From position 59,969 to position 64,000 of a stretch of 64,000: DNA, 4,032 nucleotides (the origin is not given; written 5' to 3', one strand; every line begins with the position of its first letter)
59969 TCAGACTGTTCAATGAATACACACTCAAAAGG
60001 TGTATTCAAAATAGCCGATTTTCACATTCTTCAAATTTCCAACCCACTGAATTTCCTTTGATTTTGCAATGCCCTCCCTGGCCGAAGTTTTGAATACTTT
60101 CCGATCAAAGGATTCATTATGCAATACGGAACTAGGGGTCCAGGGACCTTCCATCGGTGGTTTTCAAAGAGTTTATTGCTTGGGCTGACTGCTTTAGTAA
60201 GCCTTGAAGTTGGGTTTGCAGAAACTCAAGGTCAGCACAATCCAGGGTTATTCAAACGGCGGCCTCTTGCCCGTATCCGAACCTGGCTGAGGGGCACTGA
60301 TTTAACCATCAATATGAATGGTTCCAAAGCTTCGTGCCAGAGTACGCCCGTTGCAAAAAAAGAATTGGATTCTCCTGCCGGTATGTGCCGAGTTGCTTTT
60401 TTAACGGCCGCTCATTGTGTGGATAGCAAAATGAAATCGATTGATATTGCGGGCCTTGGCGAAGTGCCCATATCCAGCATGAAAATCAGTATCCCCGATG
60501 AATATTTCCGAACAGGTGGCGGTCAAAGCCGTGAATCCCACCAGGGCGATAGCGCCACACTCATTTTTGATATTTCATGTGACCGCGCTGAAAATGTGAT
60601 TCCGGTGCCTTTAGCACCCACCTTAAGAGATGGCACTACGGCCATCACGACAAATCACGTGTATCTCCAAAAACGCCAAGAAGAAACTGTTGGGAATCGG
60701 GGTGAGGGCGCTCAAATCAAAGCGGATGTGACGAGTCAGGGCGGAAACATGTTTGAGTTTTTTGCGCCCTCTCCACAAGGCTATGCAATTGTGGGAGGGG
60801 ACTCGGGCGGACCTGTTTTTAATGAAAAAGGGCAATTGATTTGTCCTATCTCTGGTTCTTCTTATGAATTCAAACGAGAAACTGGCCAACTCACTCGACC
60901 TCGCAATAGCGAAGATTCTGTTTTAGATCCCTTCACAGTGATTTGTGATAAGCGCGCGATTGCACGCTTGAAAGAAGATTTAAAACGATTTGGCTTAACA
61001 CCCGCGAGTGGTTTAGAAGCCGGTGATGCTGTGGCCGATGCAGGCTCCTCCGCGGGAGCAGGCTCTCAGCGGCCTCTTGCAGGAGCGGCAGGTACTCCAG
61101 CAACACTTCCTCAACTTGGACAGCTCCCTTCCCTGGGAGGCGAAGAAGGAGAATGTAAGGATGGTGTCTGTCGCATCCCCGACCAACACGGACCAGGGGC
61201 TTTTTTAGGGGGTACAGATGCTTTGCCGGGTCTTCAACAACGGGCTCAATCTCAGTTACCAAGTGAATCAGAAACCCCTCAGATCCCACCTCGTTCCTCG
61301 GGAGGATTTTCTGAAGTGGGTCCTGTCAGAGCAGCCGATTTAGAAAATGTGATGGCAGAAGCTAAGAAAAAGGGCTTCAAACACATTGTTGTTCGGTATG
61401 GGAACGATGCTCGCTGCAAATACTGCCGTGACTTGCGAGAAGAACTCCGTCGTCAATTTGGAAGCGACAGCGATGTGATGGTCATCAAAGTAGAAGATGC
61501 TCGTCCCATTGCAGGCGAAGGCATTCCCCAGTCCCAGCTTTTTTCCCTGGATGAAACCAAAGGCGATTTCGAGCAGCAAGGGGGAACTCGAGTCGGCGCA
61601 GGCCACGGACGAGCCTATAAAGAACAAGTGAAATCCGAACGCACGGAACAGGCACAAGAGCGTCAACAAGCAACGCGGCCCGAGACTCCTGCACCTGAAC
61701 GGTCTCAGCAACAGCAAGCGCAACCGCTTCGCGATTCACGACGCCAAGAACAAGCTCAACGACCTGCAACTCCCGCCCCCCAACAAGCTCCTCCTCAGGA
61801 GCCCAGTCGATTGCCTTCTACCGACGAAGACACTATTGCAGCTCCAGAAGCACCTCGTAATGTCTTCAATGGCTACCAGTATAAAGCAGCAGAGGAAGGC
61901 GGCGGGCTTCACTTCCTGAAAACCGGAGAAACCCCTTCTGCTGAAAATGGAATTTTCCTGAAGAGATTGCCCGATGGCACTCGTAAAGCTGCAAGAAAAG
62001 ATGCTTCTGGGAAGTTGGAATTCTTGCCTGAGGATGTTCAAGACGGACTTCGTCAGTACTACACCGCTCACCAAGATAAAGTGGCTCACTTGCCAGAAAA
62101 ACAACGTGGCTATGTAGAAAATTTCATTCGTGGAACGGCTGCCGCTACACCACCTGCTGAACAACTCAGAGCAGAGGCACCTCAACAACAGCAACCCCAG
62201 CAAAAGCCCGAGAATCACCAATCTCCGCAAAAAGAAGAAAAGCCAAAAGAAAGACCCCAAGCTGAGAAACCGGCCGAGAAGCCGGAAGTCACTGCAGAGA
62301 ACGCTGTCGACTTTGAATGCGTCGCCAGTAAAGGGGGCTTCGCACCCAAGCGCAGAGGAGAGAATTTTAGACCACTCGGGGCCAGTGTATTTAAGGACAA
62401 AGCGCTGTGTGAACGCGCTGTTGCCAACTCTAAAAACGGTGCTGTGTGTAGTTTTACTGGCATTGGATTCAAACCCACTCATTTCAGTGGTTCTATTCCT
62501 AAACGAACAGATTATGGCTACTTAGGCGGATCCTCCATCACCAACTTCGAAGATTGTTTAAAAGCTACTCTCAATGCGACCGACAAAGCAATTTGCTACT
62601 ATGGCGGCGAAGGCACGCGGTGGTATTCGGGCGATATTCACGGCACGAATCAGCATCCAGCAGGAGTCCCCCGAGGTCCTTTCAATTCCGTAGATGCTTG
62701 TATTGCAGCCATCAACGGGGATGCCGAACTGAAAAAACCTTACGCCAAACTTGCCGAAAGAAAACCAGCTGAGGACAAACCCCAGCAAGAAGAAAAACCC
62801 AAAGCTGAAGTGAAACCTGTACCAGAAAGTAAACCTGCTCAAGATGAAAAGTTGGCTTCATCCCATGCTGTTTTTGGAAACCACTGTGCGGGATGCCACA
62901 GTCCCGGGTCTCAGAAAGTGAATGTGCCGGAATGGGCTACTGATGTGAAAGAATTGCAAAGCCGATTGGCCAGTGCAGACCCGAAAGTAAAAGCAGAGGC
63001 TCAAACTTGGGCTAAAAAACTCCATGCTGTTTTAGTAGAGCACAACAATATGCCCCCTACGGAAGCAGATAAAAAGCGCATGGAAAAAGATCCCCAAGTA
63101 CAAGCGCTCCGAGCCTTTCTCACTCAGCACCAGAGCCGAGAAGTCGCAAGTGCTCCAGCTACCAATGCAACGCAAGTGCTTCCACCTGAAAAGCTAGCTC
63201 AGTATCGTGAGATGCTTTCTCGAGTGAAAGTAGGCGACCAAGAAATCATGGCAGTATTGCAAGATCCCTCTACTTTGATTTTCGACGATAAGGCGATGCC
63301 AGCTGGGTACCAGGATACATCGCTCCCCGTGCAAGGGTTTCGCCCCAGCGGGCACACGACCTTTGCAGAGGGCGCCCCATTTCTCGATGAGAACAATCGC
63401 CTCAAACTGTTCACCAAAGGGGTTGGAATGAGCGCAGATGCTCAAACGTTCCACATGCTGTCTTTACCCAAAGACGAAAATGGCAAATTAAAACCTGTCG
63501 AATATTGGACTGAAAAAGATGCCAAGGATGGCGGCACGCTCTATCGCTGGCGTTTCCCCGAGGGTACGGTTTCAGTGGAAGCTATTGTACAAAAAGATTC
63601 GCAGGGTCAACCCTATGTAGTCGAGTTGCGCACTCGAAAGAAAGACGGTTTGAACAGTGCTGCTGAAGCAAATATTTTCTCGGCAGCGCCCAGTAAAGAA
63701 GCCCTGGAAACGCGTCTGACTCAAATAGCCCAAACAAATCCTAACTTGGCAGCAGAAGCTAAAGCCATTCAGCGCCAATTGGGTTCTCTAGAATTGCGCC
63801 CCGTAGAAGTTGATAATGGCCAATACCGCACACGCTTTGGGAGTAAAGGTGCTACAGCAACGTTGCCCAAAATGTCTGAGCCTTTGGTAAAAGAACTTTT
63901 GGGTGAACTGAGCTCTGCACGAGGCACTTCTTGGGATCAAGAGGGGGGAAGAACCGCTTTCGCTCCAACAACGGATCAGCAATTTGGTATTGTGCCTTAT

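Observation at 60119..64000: Uninterrupted ORF of more than 1294 codons, missing from the ORF track, encoding a secreted trypsin-like protease fused to redox and heme-binding modules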

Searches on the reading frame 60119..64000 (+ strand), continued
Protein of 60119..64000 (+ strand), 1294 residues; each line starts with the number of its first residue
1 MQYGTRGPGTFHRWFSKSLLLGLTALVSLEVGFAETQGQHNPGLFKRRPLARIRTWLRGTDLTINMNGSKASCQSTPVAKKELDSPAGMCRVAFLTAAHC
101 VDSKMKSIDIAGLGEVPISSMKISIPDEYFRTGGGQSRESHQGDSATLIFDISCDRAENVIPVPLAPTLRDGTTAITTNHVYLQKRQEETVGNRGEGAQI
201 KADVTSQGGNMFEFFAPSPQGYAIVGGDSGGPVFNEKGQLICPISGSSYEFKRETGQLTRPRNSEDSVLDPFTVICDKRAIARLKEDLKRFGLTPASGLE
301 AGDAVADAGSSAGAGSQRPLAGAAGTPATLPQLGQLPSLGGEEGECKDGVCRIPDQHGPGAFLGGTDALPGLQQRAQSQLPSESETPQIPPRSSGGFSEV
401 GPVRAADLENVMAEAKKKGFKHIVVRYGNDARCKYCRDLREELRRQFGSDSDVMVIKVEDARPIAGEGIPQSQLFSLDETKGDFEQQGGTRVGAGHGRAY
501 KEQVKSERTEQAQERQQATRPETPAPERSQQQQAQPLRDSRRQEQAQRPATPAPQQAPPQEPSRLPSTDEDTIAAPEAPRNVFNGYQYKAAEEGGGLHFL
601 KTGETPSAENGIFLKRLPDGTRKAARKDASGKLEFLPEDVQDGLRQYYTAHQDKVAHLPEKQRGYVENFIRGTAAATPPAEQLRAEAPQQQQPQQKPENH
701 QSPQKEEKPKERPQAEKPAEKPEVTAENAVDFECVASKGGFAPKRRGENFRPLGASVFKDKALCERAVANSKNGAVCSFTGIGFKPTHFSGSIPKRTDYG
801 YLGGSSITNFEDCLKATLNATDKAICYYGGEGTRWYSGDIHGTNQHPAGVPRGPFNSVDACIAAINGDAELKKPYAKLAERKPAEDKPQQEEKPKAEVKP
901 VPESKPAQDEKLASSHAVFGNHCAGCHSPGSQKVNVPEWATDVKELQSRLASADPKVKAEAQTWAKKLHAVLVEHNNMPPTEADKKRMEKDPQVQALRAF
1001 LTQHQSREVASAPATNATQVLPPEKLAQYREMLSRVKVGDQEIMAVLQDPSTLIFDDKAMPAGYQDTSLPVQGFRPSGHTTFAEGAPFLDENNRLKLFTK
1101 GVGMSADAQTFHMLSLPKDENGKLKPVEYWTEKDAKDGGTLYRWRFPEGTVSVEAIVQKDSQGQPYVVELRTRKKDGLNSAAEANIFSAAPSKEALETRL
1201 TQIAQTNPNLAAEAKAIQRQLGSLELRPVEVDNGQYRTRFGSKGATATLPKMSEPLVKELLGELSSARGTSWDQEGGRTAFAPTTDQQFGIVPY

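Call 88: search_solved_structures(query=A1, max_evalue=0.01, show_alignments=1)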
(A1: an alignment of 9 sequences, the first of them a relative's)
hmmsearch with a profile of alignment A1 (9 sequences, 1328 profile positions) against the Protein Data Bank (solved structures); distinct sequences matched with E-value up to 0.01: 1.
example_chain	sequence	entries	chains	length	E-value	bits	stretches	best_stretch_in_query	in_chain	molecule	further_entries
7ko8_A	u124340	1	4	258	0.0035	18.7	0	221-249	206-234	Capsid protein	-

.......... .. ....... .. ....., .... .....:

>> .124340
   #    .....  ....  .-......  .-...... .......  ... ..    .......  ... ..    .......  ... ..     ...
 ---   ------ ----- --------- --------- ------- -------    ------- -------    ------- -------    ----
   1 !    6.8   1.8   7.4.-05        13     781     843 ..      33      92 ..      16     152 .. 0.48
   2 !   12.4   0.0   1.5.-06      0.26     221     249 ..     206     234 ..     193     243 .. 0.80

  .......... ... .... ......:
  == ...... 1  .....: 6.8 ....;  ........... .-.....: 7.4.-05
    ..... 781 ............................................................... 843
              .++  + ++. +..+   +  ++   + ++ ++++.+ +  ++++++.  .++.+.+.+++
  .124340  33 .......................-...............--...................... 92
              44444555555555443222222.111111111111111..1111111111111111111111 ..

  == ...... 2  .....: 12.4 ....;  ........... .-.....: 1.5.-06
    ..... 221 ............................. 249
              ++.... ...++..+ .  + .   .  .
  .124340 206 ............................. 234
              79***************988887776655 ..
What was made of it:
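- On Peptidase S1 / PA clan (Pfam PF00089): No PDB sequence homologue is available to thread on (call 88).
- The protease domain is very divergent, with no PDB sequence match beyond the GDSG motif (call 88).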

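Call 92: find_related_loci(query=A5, collection=metagenome_contigs, flank=7000)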
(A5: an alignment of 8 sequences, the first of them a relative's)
Query A5 (380 aa) in metagenome_contigs; peptide patterns used: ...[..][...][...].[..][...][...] (x = any residue, [..] = any of these).
76 stretches matched a pattern; 6 encode a relative of the query (tblastn E <= 1e-3); 6 distinct loci.
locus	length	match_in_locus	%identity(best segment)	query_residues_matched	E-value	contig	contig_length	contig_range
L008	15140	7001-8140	100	1-380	0e+0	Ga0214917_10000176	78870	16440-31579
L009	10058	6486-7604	53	14-379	2e-130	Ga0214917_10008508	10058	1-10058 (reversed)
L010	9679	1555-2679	44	5-376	6e-96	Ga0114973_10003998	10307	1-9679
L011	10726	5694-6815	37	5-376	8e-78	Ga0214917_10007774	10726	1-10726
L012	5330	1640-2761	37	5-376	8e-78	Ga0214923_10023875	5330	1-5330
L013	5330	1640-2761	37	5-376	5e-75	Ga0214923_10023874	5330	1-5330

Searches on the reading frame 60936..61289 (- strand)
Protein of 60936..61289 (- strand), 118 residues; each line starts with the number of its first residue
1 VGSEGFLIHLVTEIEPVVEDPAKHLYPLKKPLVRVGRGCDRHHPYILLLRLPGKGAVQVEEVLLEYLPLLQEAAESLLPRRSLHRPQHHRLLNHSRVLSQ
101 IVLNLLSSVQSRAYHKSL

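Call 83: search_protein_families(library=pfam, proteins=[window:60936-61289:-], max_evalue=0.1)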
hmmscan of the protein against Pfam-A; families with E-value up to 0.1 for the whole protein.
window:60936-61289:- (118 aa): 0 families

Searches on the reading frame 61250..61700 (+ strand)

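Call 27: search_protein_families(library=pfam, proteins=[window:61250-61700:+], max_evalue=1)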
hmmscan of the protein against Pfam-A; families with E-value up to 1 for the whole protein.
window:61250-61700:+ (150 aa): 3 families
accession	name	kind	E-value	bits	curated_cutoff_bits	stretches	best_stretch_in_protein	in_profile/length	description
PF20381.4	Rv1476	-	0.015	15.5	26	1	28-79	26-76/156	Membrane protein Rv1476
PF05166.18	YcgL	-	0.16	12.7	25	0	62-90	25-53/73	YcgL domain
PF07372.17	DUF1491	-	0.32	11.8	25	1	60-84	73-97/104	Protein of unknown function (DUF1491)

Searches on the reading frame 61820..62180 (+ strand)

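Call 27: search_protein_families(library=pfam, proteins=[window:61820-62180:+], max_evalue=1)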
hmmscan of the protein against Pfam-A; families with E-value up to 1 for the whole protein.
window:61820-62180:+ (120 aa): 0 families

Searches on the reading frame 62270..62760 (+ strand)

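Call 27: search_protein_families(library=pfam, proteins=[window:62270-62760:+], max_evalue=1)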
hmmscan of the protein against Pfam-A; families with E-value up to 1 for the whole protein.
window:62270-62760:+ (163 aa): 1 family
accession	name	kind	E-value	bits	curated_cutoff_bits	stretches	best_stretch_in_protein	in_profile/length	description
PF03995.18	Inhibitor_I36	-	0.094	13.1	21.1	1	50-114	4-60/69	Peptidase inhibitor family I36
